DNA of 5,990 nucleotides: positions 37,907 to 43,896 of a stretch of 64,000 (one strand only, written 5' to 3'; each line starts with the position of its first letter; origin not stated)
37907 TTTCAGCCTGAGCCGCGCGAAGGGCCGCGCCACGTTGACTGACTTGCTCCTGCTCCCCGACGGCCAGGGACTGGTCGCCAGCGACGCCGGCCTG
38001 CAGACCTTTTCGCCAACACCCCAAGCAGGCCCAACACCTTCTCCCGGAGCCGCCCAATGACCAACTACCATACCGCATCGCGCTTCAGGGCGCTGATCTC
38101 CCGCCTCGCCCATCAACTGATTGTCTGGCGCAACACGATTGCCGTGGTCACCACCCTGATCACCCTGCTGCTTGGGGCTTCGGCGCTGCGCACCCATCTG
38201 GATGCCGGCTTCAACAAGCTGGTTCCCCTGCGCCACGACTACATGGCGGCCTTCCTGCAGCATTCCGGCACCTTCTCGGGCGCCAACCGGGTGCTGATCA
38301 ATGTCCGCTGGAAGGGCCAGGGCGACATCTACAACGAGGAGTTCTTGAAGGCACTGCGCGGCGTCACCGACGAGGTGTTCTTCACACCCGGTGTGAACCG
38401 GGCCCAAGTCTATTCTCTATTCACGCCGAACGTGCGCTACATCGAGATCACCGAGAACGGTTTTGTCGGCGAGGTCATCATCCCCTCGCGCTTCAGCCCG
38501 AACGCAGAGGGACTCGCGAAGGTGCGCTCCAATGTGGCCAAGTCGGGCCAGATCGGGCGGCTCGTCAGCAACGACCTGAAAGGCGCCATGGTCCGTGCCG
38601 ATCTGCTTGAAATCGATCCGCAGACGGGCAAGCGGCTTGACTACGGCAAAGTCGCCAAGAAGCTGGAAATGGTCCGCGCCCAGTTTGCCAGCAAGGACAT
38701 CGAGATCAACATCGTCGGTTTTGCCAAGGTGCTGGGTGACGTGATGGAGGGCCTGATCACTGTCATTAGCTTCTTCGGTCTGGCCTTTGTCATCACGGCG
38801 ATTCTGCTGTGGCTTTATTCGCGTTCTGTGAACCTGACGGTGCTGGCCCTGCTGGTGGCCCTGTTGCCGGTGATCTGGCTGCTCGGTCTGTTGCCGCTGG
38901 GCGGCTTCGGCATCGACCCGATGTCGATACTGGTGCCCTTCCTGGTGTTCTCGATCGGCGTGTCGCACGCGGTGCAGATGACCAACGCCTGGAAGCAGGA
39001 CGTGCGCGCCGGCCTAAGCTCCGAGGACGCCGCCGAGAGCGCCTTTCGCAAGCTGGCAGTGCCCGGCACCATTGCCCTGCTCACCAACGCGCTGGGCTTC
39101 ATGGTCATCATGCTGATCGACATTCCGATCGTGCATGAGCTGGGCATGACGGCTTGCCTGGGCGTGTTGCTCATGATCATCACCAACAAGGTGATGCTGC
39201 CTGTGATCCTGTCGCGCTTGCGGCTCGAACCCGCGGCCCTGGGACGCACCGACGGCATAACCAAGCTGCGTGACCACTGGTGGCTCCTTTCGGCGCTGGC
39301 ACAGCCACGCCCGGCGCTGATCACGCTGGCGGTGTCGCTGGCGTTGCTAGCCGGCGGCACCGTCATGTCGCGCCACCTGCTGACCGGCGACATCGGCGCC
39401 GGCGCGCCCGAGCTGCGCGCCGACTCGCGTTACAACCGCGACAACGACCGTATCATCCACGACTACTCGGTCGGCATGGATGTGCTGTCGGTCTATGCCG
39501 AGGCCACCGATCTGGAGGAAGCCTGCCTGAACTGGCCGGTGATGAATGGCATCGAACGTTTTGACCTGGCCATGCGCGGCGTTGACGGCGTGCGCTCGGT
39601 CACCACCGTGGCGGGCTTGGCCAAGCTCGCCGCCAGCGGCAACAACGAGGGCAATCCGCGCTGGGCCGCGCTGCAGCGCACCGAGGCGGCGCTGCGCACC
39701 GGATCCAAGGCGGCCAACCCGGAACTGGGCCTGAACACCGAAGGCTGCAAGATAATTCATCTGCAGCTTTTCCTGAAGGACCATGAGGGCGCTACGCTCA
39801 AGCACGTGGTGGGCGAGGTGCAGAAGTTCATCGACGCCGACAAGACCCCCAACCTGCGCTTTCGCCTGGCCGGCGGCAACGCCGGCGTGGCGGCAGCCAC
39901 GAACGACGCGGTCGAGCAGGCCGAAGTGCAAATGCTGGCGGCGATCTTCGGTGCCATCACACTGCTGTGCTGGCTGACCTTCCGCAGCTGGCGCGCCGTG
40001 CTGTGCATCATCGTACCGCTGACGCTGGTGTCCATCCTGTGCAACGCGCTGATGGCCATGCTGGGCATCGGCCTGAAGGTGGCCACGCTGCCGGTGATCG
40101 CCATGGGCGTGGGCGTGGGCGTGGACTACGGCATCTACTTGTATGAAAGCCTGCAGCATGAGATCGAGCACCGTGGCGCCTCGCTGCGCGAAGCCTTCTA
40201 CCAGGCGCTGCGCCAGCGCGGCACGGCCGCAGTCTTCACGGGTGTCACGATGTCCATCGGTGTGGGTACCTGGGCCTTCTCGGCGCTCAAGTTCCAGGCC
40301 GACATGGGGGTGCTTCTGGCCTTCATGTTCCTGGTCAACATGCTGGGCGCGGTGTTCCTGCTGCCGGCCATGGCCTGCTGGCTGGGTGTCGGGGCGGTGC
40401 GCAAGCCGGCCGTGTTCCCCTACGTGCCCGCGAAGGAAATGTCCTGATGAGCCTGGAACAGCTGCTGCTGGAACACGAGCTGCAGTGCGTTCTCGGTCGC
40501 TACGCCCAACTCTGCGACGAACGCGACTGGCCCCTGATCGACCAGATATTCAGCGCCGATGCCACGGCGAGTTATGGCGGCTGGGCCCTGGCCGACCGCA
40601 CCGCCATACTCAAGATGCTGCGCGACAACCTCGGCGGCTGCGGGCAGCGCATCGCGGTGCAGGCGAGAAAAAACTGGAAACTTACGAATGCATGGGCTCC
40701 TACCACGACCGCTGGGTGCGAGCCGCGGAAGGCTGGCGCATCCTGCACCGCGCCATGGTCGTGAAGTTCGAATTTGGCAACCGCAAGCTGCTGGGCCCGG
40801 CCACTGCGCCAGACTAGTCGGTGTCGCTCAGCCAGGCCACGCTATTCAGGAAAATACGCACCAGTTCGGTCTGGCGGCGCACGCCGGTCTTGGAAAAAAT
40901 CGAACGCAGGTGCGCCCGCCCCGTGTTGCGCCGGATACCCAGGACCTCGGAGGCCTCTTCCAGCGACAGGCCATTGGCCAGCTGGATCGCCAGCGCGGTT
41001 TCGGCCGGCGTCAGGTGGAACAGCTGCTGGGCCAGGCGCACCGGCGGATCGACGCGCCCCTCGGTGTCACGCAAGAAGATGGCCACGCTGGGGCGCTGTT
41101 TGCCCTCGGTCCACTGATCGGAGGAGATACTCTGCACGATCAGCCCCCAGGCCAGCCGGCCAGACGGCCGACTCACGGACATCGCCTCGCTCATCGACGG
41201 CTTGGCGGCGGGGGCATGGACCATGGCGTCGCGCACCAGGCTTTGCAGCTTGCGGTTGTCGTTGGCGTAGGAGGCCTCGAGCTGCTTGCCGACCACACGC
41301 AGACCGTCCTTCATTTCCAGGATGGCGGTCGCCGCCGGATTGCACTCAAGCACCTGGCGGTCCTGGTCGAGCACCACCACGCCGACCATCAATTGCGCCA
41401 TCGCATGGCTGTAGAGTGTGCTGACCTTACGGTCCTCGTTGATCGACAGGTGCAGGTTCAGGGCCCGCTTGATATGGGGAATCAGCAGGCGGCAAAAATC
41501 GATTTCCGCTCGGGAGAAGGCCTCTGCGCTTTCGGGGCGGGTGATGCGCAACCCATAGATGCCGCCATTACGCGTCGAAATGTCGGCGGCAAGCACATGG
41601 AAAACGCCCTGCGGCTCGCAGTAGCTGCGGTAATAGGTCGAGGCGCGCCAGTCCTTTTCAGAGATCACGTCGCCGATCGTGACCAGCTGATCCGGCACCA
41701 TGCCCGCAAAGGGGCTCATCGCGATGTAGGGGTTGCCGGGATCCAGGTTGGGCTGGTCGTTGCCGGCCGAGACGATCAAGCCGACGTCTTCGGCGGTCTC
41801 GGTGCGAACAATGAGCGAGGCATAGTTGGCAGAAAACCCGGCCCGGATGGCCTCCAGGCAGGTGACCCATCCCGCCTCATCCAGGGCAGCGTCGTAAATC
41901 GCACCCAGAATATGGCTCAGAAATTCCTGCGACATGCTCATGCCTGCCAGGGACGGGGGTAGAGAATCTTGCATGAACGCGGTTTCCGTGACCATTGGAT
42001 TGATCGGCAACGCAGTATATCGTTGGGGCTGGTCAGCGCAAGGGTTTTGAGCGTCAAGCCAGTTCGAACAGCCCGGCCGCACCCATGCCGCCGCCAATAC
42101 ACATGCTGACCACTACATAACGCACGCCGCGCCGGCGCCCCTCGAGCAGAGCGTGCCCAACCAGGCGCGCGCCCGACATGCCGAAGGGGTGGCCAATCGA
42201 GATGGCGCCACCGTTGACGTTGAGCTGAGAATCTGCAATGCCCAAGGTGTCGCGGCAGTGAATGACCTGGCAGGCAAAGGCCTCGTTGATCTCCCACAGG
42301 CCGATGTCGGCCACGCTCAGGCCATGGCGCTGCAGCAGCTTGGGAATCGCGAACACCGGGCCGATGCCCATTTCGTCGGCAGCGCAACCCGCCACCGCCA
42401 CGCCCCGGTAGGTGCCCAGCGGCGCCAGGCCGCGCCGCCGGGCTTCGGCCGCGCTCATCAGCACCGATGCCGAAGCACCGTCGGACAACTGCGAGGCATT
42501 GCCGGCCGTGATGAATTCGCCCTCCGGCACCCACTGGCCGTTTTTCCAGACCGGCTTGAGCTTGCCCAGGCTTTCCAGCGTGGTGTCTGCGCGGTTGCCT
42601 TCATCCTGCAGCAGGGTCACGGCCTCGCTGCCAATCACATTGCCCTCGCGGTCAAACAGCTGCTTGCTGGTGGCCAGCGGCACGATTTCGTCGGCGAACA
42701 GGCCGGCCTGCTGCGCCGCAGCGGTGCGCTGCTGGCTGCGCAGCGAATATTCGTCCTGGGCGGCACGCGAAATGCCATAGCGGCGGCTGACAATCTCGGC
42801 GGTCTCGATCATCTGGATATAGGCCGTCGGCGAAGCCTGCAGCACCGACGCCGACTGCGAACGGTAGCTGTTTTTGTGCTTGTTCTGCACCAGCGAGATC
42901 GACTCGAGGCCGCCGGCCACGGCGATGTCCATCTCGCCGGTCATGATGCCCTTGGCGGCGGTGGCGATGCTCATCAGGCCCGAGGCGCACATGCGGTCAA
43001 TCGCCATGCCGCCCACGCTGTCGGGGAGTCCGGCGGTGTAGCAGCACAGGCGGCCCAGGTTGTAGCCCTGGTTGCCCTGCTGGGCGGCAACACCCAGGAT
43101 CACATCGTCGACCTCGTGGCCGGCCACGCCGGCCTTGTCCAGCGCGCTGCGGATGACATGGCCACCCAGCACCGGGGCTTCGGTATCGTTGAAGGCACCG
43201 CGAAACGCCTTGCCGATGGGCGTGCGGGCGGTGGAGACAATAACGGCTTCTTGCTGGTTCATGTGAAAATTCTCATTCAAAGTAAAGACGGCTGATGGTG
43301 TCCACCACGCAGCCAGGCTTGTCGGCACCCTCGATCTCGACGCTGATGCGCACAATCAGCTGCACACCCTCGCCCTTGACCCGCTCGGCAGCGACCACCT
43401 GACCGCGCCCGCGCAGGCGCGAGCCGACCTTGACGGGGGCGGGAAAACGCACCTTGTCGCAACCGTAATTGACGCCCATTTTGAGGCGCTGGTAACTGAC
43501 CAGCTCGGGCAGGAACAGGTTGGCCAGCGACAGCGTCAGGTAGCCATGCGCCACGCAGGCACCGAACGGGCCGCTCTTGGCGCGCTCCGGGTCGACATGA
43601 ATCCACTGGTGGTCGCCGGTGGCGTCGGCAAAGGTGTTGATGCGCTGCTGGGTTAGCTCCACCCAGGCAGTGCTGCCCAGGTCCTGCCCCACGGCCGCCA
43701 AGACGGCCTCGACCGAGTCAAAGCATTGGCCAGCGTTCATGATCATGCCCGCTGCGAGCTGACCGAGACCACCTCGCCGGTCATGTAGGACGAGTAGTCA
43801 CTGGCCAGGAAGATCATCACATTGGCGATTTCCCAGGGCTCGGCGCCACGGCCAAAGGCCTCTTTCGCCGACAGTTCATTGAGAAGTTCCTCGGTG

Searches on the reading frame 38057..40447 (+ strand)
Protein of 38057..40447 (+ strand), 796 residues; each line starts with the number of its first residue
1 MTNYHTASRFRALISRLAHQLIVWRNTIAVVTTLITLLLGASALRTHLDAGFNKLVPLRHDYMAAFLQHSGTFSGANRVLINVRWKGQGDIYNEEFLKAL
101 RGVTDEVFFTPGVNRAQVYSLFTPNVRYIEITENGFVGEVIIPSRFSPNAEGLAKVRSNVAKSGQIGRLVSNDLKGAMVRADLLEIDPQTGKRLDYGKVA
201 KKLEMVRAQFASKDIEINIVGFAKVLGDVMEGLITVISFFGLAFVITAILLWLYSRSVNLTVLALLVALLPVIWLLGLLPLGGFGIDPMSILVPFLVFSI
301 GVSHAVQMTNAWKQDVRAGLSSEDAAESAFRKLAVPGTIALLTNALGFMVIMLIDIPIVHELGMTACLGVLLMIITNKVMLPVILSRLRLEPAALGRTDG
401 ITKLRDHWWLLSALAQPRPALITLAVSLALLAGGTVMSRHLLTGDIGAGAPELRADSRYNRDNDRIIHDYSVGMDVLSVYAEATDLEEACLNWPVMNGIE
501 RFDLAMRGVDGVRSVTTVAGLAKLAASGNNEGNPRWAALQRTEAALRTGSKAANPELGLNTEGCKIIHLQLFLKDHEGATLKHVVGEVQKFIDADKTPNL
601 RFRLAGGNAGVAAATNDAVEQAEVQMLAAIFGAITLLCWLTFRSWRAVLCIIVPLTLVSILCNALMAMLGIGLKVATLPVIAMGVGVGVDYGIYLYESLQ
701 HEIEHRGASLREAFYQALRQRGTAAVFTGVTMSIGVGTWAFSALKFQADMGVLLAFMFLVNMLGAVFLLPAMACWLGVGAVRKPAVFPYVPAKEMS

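Call 10: search_protein_families(library=ncbifam, max_evalue=1e-25, proteins=[window:38057-40447:+])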
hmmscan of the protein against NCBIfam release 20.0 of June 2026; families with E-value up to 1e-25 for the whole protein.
window:38057-40447:+ (796 aa): 1 family
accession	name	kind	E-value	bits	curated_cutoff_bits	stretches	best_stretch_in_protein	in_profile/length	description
TIGR00921.1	2A067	subfamily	1.8e-50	171.8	351.9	0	24-386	3-344/733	hydrophobe/amphiphile efflux-3 (HAE3) family transporter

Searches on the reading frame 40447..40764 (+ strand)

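Call 10: search_protein_families(library=ncbifam, max_evalue=1e-25, proteins=[window:40447-40764:+])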
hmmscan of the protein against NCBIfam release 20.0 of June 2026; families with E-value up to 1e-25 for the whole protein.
window:40447-40764:+ (105 aa): 0 families

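Call 13: search_protein_families(library=pfam, max_evalue=0.001, proteins=[window:40447-40764:+])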
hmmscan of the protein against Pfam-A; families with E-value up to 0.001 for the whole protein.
window:40447-40764:+ (105 aa): 1 family
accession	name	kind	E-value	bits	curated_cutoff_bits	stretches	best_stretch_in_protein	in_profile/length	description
PF13577.12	SnoaL_4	-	7e-09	36.2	24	1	5-66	2-65/126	SnoaL-like domain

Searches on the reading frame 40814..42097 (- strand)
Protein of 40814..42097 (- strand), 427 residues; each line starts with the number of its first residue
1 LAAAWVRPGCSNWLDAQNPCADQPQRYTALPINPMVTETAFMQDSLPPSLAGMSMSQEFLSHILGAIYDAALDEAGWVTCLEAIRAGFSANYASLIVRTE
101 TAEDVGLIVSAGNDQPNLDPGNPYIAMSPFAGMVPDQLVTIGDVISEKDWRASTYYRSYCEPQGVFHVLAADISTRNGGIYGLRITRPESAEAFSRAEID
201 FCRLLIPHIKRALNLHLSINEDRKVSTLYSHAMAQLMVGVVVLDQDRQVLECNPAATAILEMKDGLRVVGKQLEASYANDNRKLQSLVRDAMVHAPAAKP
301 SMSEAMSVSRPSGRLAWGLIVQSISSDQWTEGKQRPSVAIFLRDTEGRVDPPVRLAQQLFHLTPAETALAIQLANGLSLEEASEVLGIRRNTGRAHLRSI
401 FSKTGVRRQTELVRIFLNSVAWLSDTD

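Call 10: search_protein_families(library=ncbifam, max_evalue=1e-25, proteins=[window:40814-42097:-])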
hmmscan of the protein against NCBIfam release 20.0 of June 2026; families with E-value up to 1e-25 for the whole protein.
window:40814-42097:- (427 aa): 0 families

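Call 13: search_protein_families(library=pfam, max_evalue=0.001, proteins=[window:40814-42097:-])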
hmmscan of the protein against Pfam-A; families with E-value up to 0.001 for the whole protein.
window:40814-42097:- (427 aa): 2 families
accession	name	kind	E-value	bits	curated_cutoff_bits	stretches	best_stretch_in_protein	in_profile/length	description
PF00989.32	PAS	-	9.9e-05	22.8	22.6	1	229-294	3-68/113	PAS fold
PF00196.25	GerE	-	0.0004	20.4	23.5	1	362-415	3-56/57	Bacterial regulatory proteins, luxR family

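Call 50: search_solved_structures(query=A1, max_evalue=0.01, show_alignments=2)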
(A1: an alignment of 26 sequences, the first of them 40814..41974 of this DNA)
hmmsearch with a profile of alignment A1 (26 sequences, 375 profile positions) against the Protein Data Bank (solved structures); distinct sequences matched with E-value up to 0.01: 1.
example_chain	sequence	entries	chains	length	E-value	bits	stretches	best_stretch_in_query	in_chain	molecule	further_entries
3q15_A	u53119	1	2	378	0.0026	20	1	102-176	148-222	Response regulator aspartate phosphatase H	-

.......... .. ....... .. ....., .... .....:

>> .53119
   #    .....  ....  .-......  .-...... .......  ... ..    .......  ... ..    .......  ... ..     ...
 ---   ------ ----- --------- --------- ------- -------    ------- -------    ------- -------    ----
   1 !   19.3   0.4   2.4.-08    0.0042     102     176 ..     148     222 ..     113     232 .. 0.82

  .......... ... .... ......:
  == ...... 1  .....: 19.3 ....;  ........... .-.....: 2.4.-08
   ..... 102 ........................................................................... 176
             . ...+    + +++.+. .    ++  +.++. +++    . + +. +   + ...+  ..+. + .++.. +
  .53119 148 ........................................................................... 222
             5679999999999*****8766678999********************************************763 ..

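Call 55: predict_structure(alignment_id=A1)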
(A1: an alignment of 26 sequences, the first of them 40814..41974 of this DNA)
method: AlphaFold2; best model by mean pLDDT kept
length: 386 residues; sequences in the alignment: 26
mean_pLDDT: 71.4   pTM: 0.47
mean pLDDT of the five models: 71.4, 65.5, 63.1, 61.6, 56.8
residues with pLDDT >= 90: 27; 70-90: 206; 50-70: 106; < 50: 47
segments of 3 or more residues with pLDDT < 50: 1-13, 58-66, 181-184, 306-312, 376-386
pLDDT, mean of each block of 10 residues (from residue 1): 36 66 86 80 87 66 51 56 72 85 90 85 88 79 89 89 89 70 52 64 80 76 86 89 85 57 71 74 58 61 54 54 67 76 79 80 66 47 28
secondary structure, 60 per line:
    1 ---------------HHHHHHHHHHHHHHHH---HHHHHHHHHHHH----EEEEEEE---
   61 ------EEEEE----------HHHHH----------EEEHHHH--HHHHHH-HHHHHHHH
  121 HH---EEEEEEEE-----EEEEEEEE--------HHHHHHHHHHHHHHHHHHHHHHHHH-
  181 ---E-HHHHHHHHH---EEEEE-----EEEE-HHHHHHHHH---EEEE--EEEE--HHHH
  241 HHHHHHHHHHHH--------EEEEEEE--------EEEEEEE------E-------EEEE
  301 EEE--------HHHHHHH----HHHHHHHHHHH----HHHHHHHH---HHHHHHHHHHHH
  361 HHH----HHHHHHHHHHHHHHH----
elements in order: H16-31 H35-46 E51-57 E67-71 H82-86 E97-99 H100-103 H106-111 H113-122 E126-133 E139-146 H155-179 H186-194 E198-202 E208-211 H213-221 E225-228 E231-234 H237-252 E261-267 E276-282 E297-303 H312-318 H323-333 H338-345 H349-363 H368-382

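Call 58: fold_search(model_id=the predicted structure, library=pdb)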
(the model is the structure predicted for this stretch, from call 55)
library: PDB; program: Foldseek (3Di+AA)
matches with E <= 10: 500; with E <= 0.001: 157
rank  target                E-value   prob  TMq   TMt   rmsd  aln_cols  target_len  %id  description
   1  4gw9_D                4.6e-06  1.00  0.29  0.20  16.1       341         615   14  Structure of a bacteriophytochrome and light-stimulated protomer swapping with a gene repressor (released 2012-09-26)
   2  8isi_B                4.6e-06  1.00  0.26  0.14  21.8       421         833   12  Photochromobilin-free form of Arabidopsis thaliana phytochrome A - apo-AtphyA (released 2023-08-09)
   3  4gw9_A                7.9e-06  1.00  0.28  0.19  16.3       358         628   13  Structure of a bacteriophytochrome and light-stimulated protomer swapping with a gene repressor (released 2012-09-26)
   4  7r3h_C                1.6e-05  1.00  0.35  0.54  11.0       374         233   11  PROSS optimitzed variant of RhlR (75 mutations) in complex with native autoinducer C4-HSL (released 2022-12-14)
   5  2ykf                  1.6e-05  1.00  0.19  0.27  17.9       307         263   13  Sensor region of a sensor histidine kinase (released 2012-06-06)
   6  7dwm_B                1.6e-05  1.00  0.23  0.38  18.4       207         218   14  Crystal structure of the phage VqmA-DPO complex (released 2021-05-05)
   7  7r3i_B                2.1e-05  1.00  0.35  0.53  11.5       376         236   11  PROSS optimitzed variant of RhlR (61 mutations) in complex with the synthetic antagonist mBTL (released 2022-12-14)
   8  8w26                  2.5e-05  1.00  0.34  0.35  18.4       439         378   14  X-ray crystal structure of the GAF-PHY domains of SyB-Cph1 (released 2024-05-22)
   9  4lrz_H                2.8e-05  1.00  0.24  0.29  14.5       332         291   13  Crystal Structure of the E.coli DhaR(N)-DhaL complex (released 2014-01-29)
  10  7r3g_A                3.1e-05  1.00  0.34  0.51  12.9       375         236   12  PROSS optimitzed variant of RhlR (75 mutations) in complex with the synthetic antagonist mBTL (released 2022-12-14)
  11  4y15_C                3.4e-05  1.00  0.33  0.49  12.3       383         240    9  SdiA in complex with 3-oxo-C6-homoserine lactone (released 2015-04-08)
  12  7dwm_A                3.6e-05  1.00  0.22  0.35  16.1       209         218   14  Crystal structure of the phage VqmA-DPO complex (released 2021-05-05)
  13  4gw9_C                3.8e-05  1.00  0.33  0.22  14.1       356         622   13  Structure of a bacteriophytochrome and light-stimulated protomer swapping with a gene repressor (released 2012-09-26)
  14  5c5k_C                3.8e-05  1.00  0.30  0.26  16.5       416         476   13  Structure of the Pfr form of a canonical phytochrome (released 2016-02-17)
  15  3lfv_B                4.5e-05  1.00  0.27  0.27  16.9       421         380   10  crystal structure of unliganded PDE5A GAF domain (released 2010-09-22)
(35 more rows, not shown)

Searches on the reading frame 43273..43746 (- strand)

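Call 10: search_protein_families(library=ncbifam, max_evalue=1e-25, proteins=[window:43273-43746:-])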
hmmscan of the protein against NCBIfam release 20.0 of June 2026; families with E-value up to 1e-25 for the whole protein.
window:43273-43746:- (157 aa): 0 families

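Call 13: search_protein_families(library=pfam, max_evalue=0.001, proteins=[window:43273-43746:-])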
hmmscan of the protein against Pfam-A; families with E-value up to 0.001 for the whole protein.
window:43273-43746:- (157 aa): 2 families
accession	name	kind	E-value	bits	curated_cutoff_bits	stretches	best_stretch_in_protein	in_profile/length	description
PF01575.25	MaoC_dehydratas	-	3.1e-27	95.1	27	1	18-127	5-110/123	MaoC like domain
PF13452.11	FAS1_DH_region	-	5.5e-07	30.2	22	1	18-139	2-122/132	FAS1-like, dehydratase domain region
